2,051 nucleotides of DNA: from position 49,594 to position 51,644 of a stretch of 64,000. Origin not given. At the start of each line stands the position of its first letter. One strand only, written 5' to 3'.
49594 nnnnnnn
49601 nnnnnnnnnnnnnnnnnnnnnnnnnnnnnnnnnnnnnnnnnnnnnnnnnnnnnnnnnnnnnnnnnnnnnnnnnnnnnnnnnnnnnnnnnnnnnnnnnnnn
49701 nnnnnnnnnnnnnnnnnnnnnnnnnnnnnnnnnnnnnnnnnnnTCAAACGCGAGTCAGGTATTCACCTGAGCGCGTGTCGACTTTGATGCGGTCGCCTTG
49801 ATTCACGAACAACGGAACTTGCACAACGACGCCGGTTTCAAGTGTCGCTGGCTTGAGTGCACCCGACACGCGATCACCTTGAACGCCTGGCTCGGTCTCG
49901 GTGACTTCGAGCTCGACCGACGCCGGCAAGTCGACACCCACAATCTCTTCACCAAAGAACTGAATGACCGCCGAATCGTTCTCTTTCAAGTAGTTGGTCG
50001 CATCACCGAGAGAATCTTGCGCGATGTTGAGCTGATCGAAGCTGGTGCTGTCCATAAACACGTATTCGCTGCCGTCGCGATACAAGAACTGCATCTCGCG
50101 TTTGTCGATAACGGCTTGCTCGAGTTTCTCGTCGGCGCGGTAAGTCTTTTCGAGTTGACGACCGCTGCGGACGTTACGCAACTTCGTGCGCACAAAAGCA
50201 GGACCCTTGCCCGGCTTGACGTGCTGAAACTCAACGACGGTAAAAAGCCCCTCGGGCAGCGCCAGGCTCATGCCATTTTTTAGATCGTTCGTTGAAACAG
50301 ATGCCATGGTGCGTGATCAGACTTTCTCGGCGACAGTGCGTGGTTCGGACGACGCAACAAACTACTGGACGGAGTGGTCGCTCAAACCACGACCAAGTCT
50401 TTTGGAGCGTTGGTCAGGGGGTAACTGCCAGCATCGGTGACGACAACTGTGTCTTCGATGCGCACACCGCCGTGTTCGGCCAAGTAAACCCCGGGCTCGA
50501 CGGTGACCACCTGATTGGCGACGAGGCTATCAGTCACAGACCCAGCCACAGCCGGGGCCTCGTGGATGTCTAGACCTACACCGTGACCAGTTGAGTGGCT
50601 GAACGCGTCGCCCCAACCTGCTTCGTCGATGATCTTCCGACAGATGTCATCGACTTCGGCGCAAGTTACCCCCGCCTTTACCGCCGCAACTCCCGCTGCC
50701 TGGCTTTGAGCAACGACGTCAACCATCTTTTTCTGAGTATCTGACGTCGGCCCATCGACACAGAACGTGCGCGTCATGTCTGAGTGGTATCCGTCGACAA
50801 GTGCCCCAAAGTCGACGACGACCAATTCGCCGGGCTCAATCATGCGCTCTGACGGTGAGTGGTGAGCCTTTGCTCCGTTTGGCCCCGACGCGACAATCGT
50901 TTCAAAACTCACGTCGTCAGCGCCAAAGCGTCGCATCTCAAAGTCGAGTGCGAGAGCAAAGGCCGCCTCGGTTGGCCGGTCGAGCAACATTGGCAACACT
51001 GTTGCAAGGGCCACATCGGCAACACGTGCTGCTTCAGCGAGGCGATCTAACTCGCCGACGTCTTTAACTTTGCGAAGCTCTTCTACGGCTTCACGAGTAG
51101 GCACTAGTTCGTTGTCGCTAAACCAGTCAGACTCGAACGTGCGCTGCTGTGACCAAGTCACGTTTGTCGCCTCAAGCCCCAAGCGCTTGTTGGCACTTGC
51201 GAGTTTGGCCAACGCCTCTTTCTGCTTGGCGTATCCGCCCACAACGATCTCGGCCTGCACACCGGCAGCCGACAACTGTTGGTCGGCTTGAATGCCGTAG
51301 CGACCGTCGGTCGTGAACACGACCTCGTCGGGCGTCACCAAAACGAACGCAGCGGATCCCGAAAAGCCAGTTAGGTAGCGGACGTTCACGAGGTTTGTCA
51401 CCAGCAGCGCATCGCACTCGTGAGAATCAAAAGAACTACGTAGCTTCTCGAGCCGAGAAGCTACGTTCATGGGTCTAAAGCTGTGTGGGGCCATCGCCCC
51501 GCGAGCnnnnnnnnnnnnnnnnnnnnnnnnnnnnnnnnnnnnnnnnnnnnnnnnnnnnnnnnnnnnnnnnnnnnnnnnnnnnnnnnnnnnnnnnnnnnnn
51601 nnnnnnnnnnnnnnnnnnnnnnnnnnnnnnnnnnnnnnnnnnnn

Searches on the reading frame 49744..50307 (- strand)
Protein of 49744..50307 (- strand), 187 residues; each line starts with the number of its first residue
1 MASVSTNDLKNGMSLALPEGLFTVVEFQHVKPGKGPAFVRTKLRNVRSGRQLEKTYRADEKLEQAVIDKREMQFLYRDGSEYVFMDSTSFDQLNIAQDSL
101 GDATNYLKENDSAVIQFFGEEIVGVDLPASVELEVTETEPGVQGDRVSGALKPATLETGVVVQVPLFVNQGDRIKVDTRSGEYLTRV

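Call 46: find_encoding_contigs(protein=window:49744-50307:-, flank=8000, max_places=10)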
Protein window:49744-50307:- (187 aa): 2 contigs read that carry it; 2 places shown.
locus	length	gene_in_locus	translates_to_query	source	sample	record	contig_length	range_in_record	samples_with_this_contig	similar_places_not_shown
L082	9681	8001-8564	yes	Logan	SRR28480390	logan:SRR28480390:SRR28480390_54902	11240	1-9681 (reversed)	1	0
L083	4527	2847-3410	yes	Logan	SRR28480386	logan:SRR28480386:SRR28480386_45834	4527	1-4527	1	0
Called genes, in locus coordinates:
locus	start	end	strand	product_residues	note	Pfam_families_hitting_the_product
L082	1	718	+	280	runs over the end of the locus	PF08501:Shikimate_dh_N, PF01488:Shikimate_DH (weak), PF18317:SDH_C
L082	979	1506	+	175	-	PF01478:Peptidase_A24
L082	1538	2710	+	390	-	PF01264:Chorismate_synt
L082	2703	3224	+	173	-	PF13189:Cytidylate_kin2 (faint), PF13238:AAA_18, PF13671:AAA_33, PF01202:SKI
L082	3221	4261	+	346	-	PF00465:Fe-ADH (weak), PF01761:DHQ_synthase, PF24621:DHQS_C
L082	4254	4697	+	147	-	PF01220:DHquinase_II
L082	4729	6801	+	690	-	PF09397:FtsK_gamma (weak)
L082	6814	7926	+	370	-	PF01321:Creatinase_N, PF00557:Peptidase_M24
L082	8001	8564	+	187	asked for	PF08207:EFP_N, PF01132:EFP, PF09285:Elong-fact-P_C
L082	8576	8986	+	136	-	PF01029:NusB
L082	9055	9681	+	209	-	?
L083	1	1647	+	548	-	?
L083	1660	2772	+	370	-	PF01321:Creatinase_N, PF00557:Peptidase_M24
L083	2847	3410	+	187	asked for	PF08207:EFP_N, PF01132:EFP, PF09285:Elong-fact-P_C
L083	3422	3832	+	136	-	PF01029:NusB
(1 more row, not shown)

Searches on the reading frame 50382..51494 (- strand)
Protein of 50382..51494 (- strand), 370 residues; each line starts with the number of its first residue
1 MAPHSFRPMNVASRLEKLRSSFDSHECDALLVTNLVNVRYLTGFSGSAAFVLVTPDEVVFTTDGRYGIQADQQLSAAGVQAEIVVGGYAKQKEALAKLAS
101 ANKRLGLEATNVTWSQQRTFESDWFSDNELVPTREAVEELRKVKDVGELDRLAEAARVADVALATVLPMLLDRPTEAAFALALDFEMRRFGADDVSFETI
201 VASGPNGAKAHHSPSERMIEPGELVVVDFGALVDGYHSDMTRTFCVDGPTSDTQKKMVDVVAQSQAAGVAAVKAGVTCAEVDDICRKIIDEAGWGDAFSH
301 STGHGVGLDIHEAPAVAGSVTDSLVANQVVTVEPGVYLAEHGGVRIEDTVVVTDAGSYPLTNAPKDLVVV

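Call 23: find_related_loci(query=window:50382-51494:-, collection=genome_contigs, flank=6000)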
Query window:50382-51494:- (370 aa) in genome_contigs; peptide patterns used: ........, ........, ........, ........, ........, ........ (x = any residue, [..] = any of these).
600 stretches matched a pattern (row limit reached: there are more); 580 encode a relative of the query (tblastn E <= 1e-3); the best 80 are kept; 80 distinct loci.
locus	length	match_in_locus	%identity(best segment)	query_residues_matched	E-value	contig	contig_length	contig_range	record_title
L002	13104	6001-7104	63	6-369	2e-150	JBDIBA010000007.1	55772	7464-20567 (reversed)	MAG: Acidimicrobiia bacterium isolate AS-MICRO-3CA.191 NODE_1997_length_55772_cov_28.098758, whole genome shotgun sequen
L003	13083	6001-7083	64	9-369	3e-143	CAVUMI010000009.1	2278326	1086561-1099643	MAG: uncultured Actinomycetes bacterium isolate MFD04212.bin.2.169 genome assembly, contig: contig_5148, whole genome sh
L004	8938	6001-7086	62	8-369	3e-135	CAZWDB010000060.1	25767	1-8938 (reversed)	MAG TPA_asm: uncultured Acidimicrobiales bacterium isolate SRP284430_co1_116 genome assembly, contig: NODE_998_length_25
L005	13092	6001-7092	64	5-369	6e-135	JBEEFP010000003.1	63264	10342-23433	MAG: Actinomycetota bacterium isolate BP_99 scaffold_239594, whole genome shotgun sequence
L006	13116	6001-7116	57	5-369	9e-134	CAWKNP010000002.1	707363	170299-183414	MAG: uncultured Actinomycetota bacterium isolate MFD04580.bin.1.34 genome assembly, contig: contig_12912, whole genome s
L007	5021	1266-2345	62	6-365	2e-133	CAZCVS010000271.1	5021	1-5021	MAG TPA_asm: uncultured Iamiaceae bacterium isolate SRP344714_co2_66 genome assembly, contig: NODE_43433_length_5021_cov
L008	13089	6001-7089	62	8-369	9e-132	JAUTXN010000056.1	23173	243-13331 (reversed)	MAG: Acidimicrobiaceae bacterium isolate BP_113 scaffold_3328922, whole genome shotgun sequence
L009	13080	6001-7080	61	9-365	5e-131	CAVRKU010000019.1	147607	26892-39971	MAG: uncultured Microthrixaceae bacterium isolate MFD05567.bin.2.233 genome assembly, contig: contig_43894, whole genome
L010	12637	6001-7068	60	8-365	1e-130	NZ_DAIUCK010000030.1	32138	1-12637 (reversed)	MAG: Rhabdothermincola sp. isolate CTOTU10739 NODE_318_length_32138_cov_18.736402, whole genome shotgun sequence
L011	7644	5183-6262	61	9-367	3e-130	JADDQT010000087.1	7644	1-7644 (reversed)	MAG: Actinomycetota bacterium isolate YB1_3 AB19_YB1_1279_length_7652_cov_9, whole genome shotgun sequence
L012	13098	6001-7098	60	8-370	5e-130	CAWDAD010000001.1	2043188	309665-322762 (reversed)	MAG: uncultured Acidimicrobiales bacterium isolate MFD01721.bin.2.139 genome assembly, contig: contig_11341, whole genom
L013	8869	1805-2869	60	9-365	7e-130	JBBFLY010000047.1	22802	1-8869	MAG: Acidimicrobiales bacterium isolate Uz-U4-37 NODE_47_length_22802_cov_3.920660, whole genome shotgun sequence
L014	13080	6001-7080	59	9-365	2e-129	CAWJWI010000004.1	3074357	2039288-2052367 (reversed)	MAG: uncultured Microthrixaceae bacterium isolate MFD01275.bin.2.210 genome assembly, contig: contig_4375, whole genome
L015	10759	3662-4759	61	1-366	3e-129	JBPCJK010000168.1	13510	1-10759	MAG: Acidimicrobiales bacterium isolate TH_ant_mag_24 S1Ck127_8558945_flag_0_multi_18.9866_len_13510, whole genome shotg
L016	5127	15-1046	61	22-365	1e-129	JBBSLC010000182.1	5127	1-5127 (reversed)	MAG: Acidimicrobiales bacterium isolate metawrap_LS4_40 metawrap_LS4_40_K_549726_L_5127_cov_14.0000, whole genome shotgu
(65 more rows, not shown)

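Call 47: find_related_loci(query=window:50382-51494:-, collection=metagenome_contigs, flank=5000)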
Query window:50382-51494:- (370 aa) in metagenome_contigs; peptide patterns used: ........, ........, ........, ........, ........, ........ (x = any residue, [..] = any of these).
600 stretches matched a pattern (row limit reached: there are more); 559 encode a relative of the query (tblastn E <= 1e-3); the best 80 are kept; 80 distinct loci.
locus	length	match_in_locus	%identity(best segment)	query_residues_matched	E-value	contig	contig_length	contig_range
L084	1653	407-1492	64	8-369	2e-155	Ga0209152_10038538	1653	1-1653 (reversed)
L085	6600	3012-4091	62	8-367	1e-137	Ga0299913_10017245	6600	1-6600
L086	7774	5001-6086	62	3-369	2e-134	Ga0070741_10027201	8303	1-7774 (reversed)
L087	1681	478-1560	64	9-369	1e-142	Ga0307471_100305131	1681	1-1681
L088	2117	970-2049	59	9-365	3e-140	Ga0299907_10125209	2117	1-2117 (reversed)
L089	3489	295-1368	63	8-365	3e-135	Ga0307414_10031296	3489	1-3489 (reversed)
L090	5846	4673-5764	61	5-365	3e-131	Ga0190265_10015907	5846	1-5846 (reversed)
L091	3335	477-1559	65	9-369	5e-135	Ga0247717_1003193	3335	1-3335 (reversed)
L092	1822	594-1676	62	8-365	4e-140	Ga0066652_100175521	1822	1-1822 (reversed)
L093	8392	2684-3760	61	9-369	2e-129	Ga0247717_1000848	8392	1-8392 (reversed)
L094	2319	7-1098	61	5-365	3e-136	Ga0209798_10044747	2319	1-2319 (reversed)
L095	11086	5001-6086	60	5-366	2e-128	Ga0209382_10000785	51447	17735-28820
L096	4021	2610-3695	60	5-366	5e-131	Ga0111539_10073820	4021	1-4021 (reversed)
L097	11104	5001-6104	60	2-369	5e-128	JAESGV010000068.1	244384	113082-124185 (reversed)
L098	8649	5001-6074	59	8-365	2e-127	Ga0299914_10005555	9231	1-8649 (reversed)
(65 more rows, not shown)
